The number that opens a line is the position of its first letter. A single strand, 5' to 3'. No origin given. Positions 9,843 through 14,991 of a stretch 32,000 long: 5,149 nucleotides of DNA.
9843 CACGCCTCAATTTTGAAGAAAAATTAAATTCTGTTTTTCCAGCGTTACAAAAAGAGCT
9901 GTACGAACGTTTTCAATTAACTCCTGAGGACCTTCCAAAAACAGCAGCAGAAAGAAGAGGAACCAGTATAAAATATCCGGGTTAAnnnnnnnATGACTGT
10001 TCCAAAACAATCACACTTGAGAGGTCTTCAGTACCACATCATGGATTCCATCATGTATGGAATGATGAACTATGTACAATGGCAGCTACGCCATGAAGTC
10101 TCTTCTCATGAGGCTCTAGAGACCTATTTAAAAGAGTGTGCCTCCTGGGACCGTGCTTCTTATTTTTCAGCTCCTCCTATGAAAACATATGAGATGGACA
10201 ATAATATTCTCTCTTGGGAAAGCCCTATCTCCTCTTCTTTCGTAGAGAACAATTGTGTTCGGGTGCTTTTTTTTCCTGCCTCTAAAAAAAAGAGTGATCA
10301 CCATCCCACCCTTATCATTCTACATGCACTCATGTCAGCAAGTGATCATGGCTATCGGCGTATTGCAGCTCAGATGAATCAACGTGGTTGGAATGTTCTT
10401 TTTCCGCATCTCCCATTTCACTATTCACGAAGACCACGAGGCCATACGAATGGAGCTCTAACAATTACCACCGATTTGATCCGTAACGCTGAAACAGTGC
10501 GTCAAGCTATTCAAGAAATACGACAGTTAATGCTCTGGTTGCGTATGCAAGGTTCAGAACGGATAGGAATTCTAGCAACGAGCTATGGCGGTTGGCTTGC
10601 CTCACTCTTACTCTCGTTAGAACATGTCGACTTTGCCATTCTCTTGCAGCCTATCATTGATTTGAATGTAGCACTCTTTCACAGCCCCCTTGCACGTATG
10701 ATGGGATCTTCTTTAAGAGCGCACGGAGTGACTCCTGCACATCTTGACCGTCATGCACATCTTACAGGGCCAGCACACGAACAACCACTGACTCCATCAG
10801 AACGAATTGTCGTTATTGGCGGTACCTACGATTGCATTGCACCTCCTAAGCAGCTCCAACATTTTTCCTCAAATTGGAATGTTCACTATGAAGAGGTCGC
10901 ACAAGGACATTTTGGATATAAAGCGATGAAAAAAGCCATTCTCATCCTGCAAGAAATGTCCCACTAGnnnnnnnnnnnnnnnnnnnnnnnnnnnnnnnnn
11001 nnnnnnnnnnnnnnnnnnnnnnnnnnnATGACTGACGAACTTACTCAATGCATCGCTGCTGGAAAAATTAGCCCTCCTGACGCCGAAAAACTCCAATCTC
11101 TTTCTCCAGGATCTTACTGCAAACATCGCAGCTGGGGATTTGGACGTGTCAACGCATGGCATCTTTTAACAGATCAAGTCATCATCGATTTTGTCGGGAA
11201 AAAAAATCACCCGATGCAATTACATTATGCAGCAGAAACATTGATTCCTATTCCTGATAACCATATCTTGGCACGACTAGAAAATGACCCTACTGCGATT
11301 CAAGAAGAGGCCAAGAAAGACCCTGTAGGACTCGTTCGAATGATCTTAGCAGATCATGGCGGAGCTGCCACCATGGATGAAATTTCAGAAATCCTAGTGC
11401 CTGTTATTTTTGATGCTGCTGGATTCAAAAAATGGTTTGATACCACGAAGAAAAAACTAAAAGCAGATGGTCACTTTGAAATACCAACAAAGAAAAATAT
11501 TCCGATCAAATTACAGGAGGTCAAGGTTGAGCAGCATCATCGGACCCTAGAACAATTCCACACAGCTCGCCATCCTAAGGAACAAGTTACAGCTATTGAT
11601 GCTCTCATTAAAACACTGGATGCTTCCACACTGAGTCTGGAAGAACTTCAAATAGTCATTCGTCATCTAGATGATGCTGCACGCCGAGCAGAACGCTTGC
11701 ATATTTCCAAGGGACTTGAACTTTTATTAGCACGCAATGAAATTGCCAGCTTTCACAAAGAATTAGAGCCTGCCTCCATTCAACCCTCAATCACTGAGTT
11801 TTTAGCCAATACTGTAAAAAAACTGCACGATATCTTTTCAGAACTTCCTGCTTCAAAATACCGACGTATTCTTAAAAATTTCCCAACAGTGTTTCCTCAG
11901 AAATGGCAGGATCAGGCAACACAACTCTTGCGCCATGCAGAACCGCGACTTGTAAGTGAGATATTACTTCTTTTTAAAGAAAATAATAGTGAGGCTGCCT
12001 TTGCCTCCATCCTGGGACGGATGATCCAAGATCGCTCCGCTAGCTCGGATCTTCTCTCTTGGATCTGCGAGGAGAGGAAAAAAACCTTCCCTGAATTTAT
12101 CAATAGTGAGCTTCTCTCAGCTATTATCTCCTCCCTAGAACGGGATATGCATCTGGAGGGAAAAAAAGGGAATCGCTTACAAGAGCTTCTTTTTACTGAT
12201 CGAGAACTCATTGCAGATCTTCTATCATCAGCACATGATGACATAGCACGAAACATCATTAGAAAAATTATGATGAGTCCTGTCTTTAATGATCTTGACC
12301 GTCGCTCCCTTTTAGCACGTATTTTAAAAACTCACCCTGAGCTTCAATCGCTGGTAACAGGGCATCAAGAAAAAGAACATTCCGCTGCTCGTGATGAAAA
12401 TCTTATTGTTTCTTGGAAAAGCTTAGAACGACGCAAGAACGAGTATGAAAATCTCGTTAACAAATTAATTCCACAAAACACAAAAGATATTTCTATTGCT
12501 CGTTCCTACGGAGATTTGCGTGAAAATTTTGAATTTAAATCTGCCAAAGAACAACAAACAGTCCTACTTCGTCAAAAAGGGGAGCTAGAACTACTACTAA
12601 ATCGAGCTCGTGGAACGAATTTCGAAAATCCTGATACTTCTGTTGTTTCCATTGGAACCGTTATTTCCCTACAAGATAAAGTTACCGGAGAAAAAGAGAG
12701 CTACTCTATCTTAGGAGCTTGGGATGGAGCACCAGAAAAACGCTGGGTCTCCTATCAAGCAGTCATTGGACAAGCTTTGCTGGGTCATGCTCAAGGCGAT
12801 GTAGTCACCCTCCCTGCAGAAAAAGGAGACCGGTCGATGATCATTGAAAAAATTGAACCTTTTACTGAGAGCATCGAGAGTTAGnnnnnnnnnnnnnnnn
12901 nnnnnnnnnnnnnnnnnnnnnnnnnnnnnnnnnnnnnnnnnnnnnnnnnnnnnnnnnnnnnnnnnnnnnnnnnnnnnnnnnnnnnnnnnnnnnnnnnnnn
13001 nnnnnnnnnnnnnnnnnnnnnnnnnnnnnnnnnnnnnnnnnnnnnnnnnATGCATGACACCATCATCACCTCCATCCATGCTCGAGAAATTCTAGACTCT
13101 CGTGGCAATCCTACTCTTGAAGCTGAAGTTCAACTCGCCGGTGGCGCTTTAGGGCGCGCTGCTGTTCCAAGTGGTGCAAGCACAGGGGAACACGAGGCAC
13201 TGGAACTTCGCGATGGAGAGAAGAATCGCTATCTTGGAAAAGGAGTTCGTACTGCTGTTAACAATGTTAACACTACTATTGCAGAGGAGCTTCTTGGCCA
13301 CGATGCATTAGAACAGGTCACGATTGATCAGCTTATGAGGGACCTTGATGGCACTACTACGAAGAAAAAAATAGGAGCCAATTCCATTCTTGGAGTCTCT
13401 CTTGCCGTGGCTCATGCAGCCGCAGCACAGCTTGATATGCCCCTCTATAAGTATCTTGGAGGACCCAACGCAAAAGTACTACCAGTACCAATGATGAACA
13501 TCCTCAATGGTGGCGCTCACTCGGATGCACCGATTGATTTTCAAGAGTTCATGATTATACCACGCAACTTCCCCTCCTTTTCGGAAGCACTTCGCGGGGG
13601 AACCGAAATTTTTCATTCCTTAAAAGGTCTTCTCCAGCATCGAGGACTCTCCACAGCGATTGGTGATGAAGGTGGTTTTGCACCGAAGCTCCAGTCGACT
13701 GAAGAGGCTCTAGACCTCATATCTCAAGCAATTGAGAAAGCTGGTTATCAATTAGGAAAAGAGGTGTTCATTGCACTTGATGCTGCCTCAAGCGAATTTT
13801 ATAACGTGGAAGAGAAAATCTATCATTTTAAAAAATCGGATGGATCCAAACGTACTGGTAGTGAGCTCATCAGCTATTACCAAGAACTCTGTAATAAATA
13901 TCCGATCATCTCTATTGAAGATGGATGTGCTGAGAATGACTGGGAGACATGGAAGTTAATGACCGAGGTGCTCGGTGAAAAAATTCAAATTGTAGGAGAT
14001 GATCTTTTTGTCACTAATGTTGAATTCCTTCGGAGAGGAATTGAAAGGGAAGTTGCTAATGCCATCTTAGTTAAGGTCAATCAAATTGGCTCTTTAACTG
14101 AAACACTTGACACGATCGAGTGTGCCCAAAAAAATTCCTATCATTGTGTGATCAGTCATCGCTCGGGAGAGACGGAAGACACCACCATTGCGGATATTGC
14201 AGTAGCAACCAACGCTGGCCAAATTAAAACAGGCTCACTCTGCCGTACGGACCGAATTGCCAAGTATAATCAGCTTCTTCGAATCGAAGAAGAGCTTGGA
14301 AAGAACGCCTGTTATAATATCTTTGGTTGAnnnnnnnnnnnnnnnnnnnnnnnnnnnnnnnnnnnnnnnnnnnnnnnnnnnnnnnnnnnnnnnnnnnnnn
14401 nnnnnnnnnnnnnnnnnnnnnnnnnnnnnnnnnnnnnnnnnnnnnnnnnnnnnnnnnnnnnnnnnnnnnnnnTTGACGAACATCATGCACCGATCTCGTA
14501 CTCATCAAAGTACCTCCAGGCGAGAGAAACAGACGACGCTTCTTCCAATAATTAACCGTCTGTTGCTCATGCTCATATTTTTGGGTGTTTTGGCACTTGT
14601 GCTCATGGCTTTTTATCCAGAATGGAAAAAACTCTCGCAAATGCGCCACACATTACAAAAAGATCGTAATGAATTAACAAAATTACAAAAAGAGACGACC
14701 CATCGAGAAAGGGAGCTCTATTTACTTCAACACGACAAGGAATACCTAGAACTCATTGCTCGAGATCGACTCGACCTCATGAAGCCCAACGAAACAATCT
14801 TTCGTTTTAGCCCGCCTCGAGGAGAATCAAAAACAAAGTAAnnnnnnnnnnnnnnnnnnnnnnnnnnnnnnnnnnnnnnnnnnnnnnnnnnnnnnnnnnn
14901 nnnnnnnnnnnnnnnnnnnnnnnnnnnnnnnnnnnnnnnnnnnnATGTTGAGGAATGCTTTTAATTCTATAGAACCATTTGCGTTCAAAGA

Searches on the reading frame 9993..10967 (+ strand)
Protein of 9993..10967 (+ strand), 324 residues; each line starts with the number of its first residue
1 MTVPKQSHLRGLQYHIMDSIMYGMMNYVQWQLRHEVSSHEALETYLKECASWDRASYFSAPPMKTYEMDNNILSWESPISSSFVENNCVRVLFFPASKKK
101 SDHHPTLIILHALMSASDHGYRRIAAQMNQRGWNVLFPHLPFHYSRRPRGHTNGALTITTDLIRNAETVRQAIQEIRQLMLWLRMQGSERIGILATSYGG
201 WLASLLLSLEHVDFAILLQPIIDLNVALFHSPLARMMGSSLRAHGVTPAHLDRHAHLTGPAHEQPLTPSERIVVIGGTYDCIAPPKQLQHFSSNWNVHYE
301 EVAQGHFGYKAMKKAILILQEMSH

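Call 41: search_protein_families(library=pfam, proteins=[window:9993-10967:+])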
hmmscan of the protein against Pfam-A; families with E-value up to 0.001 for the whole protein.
window:9993-10967:+ (324 aa): 1 family
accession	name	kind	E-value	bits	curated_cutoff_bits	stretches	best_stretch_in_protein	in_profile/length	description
PF09752.15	ABHD18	-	1.4e-06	28.2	21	1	95-215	84-201/351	Alpha/beta hydrolase domain containing 18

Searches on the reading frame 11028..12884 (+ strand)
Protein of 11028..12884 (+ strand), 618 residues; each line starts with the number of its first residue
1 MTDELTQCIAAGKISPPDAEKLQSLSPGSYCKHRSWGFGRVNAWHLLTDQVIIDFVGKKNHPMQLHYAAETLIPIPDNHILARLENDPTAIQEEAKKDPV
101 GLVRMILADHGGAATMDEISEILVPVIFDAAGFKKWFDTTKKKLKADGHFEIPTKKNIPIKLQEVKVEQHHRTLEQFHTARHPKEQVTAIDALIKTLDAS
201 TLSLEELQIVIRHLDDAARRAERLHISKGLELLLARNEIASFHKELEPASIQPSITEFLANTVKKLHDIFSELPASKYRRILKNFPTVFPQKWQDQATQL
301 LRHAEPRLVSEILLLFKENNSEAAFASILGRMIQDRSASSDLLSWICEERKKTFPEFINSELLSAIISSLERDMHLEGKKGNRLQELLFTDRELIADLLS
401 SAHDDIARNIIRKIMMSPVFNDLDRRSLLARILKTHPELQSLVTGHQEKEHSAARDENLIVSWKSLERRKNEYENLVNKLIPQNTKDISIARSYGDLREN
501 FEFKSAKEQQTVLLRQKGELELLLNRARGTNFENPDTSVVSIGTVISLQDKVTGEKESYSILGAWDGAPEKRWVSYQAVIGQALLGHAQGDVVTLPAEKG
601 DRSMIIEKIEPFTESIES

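Call 78: search_protein_families(library=pfam, proteins=[window:11028-12884:+], max_evalue=0.00001)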
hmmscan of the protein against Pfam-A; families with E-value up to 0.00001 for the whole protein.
window:11028-12884:+ (618 aa): 2 families
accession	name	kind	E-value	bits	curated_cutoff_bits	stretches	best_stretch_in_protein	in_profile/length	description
PF01272.25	GreA_GreB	-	1.5e-16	60.5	26.9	1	537-610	3-76/77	Transcription elongation factor, GreA/GreB, C-term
PF03449.20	GreA_GreB_N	-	2.7e-14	53.6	24.5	1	461-528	3-70/71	Transcription elongation factor, N-terminal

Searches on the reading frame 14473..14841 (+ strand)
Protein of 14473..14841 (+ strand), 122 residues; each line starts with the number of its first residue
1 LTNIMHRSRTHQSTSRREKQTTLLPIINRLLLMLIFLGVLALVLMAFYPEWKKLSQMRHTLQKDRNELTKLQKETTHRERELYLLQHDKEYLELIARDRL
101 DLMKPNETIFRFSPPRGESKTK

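Call 78: search_protein_families(library=pfam, proteins=[window:14473-14841:+], max_evalue=0.00001)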
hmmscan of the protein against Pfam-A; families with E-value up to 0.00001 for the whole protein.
window:14473-14841:+ (122 aa): 1 family
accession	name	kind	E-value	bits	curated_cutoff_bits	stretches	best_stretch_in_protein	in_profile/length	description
PF04977.20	DivIC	-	3.3e-14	52.9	28.9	1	36-114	1-79/80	Septum formation initiator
